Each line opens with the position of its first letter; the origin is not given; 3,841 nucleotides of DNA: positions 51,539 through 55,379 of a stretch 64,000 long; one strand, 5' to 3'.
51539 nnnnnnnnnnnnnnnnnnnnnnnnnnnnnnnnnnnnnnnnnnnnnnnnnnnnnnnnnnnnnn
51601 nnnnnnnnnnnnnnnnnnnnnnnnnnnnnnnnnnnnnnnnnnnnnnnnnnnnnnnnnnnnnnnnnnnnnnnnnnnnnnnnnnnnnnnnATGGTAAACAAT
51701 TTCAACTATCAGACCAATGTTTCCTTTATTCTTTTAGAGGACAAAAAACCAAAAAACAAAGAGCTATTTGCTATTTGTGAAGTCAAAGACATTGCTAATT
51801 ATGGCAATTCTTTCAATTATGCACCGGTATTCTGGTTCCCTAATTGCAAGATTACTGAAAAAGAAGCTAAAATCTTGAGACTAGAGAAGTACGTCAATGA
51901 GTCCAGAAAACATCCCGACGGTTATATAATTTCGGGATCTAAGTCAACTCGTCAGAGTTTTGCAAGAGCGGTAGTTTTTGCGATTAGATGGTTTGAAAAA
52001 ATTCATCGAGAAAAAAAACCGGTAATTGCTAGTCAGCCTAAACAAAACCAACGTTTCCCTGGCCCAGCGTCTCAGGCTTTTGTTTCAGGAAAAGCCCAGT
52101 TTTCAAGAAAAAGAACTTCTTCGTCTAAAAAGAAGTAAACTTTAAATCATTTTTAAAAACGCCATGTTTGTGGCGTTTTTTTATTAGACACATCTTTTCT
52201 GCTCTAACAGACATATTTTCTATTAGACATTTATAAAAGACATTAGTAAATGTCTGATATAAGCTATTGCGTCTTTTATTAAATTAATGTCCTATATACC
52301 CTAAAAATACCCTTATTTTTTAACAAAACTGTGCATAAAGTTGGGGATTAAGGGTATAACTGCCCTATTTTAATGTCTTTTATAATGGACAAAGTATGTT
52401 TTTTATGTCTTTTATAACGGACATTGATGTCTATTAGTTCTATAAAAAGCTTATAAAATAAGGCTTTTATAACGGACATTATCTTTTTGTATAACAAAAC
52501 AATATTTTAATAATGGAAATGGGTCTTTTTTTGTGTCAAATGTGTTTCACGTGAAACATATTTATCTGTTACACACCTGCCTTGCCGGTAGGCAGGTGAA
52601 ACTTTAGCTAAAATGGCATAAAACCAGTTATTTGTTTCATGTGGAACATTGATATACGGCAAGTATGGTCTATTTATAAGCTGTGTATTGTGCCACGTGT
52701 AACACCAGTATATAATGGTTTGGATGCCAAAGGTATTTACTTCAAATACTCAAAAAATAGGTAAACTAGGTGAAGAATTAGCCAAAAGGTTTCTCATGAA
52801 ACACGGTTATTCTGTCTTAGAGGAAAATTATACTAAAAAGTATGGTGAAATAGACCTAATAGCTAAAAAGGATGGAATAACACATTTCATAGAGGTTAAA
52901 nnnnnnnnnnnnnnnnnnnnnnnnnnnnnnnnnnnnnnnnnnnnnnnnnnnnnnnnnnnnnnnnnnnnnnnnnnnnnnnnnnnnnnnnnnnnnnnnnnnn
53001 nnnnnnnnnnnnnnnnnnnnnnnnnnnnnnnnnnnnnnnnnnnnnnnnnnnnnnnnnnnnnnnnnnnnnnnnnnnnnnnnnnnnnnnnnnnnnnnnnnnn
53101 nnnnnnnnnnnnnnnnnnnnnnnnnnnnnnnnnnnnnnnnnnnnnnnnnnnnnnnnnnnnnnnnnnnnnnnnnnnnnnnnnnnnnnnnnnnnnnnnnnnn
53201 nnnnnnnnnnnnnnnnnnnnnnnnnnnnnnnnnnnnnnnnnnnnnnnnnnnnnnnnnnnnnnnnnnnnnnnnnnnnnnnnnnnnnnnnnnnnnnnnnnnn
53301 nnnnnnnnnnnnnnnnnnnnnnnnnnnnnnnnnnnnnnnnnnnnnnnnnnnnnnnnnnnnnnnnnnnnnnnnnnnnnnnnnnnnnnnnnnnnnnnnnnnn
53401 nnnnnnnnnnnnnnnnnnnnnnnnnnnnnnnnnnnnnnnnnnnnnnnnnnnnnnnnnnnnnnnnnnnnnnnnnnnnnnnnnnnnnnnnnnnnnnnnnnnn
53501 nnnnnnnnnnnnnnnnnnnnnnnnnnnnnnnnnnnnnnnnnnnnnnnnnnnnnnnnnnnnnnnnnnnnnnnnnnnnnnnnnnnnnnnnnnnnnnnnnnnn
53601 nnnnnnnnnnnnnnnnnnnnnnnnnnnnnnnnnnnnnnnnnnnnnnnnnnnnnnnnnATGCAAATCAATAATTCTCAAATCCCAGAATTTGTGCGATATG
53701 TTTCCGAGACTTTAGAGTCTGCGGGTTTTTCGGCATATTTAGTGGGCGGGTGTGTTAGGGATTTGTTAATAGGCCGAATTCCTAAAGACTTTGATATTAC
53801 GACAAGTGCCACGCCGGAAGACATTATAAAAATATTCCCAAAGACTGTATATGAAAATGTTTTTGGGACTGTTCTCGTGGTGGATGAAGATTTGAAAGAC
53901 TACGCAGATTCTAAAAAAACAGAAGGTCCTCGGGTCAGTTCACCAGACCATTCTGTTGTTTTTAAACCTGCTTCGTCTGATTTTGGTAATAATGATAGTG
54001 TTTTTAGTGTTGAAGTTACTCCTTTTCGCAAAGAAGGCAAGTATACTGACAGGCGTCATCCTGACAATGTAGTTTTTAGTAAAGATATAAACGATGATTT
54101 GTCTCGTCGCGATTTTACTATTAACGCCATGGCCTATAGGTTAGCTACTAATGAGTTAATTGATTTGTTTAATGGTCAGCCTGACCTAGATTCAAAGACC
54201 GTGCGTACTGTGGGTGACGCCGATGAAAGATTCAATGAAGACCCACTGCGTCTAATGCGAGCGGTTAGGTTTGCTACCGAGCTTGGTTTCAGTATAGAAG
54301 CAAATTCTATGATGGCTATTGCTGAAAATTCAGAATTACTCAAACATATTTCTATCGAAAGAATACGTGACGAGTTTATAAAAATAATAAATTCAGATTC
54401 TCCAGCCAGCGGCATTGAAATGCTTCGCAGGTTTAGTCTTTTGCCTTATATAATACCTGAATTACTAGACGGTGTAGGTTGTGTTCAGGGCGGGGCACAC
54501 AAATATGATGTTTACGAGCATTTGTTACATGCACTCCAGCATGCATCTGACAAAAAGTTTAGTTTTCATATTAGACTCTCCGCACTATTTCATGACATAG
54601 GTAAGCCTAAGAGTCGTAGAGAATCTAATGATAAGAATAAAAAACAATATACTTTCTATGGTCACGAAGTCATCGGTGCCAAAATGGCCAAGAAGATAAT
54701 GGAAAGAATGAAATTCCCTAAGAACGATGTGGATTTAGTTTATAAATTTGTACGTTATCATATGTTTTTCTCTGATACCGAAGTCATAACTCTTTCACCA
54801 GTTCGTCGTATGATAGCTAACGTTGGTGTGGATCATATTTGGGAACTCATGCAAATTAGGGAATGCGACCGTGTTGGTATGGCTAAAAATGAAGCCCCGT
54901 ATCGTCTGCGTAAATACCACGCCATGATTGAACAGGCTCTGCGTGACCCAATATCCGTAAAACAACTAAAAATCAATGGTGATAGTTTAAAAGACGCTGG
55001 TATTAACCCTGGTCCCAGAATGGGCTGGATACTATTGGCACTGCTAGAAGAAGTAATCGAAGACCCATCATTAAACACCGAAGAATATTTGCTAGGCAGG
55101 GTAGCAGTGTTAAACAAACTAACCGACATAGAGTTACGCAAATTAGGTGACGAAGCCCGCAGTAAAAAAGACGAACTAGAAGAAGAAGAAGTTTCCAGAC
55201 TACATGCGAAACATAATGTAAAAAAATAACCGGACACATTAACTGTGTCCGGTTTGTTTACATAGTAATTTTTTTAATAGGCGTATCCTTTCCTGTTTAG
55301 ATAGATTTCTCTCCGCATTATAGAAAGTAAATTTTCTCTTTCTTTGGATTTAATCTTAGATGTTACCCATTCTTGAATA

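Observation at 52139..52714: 575-bp non-coding spacer dense with iteron-like repeats and a GC hairpin, unusually long for this compact genome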

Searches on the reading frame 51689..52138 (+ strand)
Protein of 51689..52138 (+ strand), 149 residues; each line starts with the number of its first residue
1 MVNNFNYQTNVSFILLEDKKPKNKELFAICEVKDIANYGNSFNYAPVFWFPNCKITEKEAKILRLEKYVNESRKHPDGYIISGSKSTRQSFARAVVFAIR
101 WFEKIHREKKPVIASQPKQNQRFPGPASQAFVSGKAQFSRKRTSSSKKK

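Call 9: search_protein_families(library=pfam, proteins=[window:51689-52138:+])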
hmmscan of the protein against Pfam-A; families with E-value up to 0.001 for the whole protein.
window:51689-52138:+ (149 aa): 0 families

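Call 22: find_encoding_contigs(protein=window:51689-52138:+, flank=3000, max_places=6)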
Protein window:51689-52138:+ (149 aa): 2 contigs read that carry it; 2 places shown.
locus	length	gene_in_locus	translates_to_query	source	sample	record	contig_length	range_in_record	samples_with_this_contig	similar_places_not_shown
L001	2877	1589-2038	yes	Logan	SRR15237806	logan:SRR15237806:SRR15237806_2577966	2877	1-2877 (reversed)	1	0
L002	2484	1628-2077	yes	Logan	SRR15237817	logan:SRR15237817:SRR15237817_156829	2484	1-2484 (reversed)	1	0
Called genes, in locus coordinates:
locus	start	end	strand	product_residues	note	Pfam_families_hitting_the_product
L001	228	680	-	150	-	-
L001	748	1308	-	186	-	-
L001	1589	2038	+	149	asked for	-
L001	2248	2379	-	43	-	-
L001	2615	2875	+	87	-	?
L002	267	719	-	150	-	-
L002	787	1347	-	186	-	-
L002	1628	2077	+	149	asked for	-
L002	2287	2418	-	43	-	-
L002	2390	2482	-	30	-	?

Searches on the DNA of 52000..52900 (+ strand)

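Call 17: search_rna_families(source=window, start=52000, end=52900, threshold=evalue, max_evalue=1)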
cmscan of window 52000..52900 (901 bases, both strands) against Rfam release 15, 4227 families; matches with E-value up to 1: 5.
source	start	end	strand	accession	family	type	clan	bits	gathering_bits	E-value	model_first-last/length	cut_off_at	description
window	52075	52183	+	RF02630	Hrs12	Gene; sRNA;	-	22.8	70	0.43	1-87/87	no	Hfq-regulated sRNA 12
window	52228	52285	+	RF00832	mir-71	Gene; miRNA;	-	22.3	50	0.064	1-73/73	no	mir-71 microRNA precursor family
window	52091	52184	+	RF04184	BTnc060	Gene; sRNA;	-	22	228.9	0.61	1-213/213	no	Bacteroides sRNA BTnc060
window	52106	52143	-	RF04344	Plastid-psbA-3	Cis-reg;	CL00153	21.3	48.4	0.39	1-57/57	no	Plastid-psbA-3 3UTR RNA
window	52154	52260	-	RF02728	HrrF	Gene; sRNA;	-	19.8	77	0.85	1-116/116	no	Haemophilus regulatory RNA responsive to iron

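Call 75: search_dna_similar(query=window:52139-52714:+, collection=plasmids, mode=distant, max_rows=8)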
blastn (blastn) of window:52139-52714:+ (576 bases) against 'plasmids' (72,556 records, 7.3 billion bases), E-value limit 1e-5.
No match.

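Call 76: search_dna_similar(query=window:52139-52714:+, collection=phages, mode=distant, max_rows=8)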
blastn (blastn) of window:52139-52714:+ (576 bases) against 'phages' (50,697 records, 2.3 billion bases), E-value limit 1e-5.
No match.

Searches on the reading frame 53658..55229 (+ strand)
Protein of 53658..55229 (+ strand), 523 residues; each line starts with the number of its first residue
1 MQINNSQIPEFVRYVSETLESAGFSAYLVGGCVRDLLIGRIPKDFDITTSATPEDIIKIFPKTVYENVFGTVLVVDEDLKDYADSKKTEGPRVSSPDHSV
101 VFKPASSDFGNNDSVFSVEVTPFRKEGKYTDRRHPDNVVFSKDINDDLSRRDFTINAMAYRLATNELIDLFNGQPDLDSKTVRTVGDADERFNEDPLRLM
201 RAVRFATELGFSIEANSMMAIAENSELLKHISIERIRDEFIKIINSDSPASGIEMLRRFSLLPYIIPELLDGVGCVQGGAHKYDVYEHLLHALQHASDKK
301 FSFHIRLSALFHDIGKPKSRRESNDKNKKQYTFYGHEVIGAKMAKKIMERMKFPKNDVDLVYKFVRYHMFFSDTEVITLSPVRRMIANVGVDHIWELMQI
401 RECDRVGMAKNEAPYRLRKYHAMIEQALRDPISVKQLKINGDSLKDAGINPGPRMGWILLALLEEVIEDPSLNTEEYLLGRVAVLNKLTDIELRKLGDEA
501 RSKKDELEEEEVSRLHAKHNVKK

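Call 9: search_protein_families(library=pfam, proteins=[window:53658-55229:+])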
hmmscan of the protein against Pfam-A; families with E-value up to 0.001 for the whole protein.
window:53658-55229:+ (523 aa): 5 families
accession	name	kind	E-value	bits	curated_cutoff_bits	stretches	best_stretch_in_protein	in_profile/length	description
PF01743.26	PolyA_pol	-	6.6e-33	114.2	23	2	115-183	60-126/126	Poly A polymerase head domain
PF12627.12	PolyA_pol_RNAbd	-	5.7e-19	68.1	22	1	210-269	1-60/64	Probable RNA and SrmB- binding site of polymerase A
PF01966.28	HD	-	1.3e-11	45.3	22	1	286-380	2-93/116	HD domain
PF13735.12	tRNA_NucTran2_2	-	1.4e-06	28.8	27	1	344-479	24-146/149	tRNA nucleotidyltransferase domain 2 putative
PF13875.12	DUF4202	-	0.00097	19.4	35.1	0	287-382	32-129/183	Domain of unknown function (DUF4202)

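Call 23: find_related_loci(query=window:53658-55229:+, collection=genome_contigs, flank=6000)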
Query window:53658-55229:+ (523 aa) in genome_contigs; peptide patterns used: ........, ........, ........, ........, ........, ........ (x = any residue, [..] = any of these).
290 stretches matched a pattern; 62 encode a relative of the query (tblastn E <= 1e-3); 62 distinct loci.
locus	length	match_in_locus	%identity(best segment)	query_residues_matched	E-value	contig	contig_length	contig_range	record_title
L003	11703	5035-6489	76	1-523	0e+0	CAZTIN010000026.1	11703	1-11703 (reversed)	MAG TPA_asm: uncultured Candidatus Saccharibacteria bacterium isolate SRP329715_co2_273 genome assembly, contig: NODE_10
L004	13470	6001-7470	74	2-513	0e+0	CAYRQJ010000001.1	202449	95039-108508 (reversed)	MAG TPA_asm: uncultured Candidatus Saccharibacteria bacterium isolate SRP285395_co2_368 genome assembly, contig: NODE_61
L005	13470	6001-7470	70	1-523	0e+0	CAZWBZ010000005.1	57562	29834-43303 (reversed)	MAG TPA_asm: uncultured Candidatus Saccharibacteria bacterium isolate SRP170004_co1_68 genome assembly, contig: NODE_632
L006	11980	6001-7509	65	3-512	0e+0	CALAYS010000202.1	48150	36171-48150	MAG TPA_asm: uncultured bacterium isolate SRR6231146_bin.88_CONCOCT_v1.1_MAG genome assembly, contig: ERZ650289.57, whol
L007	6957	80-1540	67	3-522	0e+0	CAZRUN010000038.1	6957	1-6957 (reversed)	MAG TPA_asm: uncultured Candidatus Saccharibacteria bacterium isolate SRP285395_co1_441 genome assembly, contig: NODE_19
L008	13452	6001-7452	71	1-521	0e+0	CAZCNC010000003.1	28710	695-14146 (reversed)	MAG TPA_asm: uncultured Candidatus Saccharibacteria bacterium isolate SRP193066_co2_422 genome assembly, contig: NODE_85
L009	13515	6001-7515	57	1-523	0e+0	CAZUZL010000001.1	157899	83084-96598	MAG TPA_asm: uncultured Candidatus Saccharibacteria bacterium isolate SRP296810_co1_403 genome assembly, contig: NODE_87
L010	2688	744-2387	55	3-521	0e+0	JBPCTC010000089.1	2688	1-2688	MAG: Minisyncoccia bacterium S1Ck117_2074259_flag_1_multi_5.0000_len_2688, whole genome shotgun sequence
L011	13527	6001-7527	58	8-523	0e+0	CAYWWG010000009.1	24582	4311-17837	MAG TPA_asm: uncultured Candidatus Saccharibacteria bacterium isolate SRP135725_co1_60 genome assembly, contig: NODE_242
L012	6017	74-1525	59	6-523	0e+0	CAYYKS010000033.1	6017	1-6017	MAG TPA_asm: uncultured Candidatus Saccharibacteria bacterium isolate SRP286056_co2_192 genome assembly, contig: NODE_22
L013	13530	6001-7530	57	2-521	0e+0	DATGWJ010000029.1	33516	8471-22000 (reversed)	MAG TPA_asm: Candidatus Paceibacterota bacterium isolate SMAG_U10579 k141_430353, whole genome shotgun sequence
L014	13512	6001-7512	57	1-521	0e+0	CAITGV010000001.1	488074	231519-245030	uncultured bacterium isolate Umea1p3_bin-723 genome assembly, contig: bin-723:1/5, whole genome shotgun sequence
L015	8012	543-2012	58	8-521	0e+0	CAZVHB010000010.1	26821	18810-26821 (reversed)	MAG TPA_asm: uncultured Candidatus Saccharibacteria bacterium isolate SRP285395_co1_13 genome assembly, contig: NODE_264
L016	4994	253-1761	57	3-523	0e+0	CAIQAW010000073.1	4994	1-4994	Candidatus Nomurabacteria bacterium isolate Kiruna_bin-09228 genome assembly, contig: bin-09228:73/82, whole genome shot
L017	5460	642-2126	58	3-521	0e+0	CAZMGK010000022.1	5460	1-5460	MAG TPA_asm: uncultured Candidatus Saccharibacteria bacterium isolate SRP286056_co2_84 genome assembly, contig: NODE_260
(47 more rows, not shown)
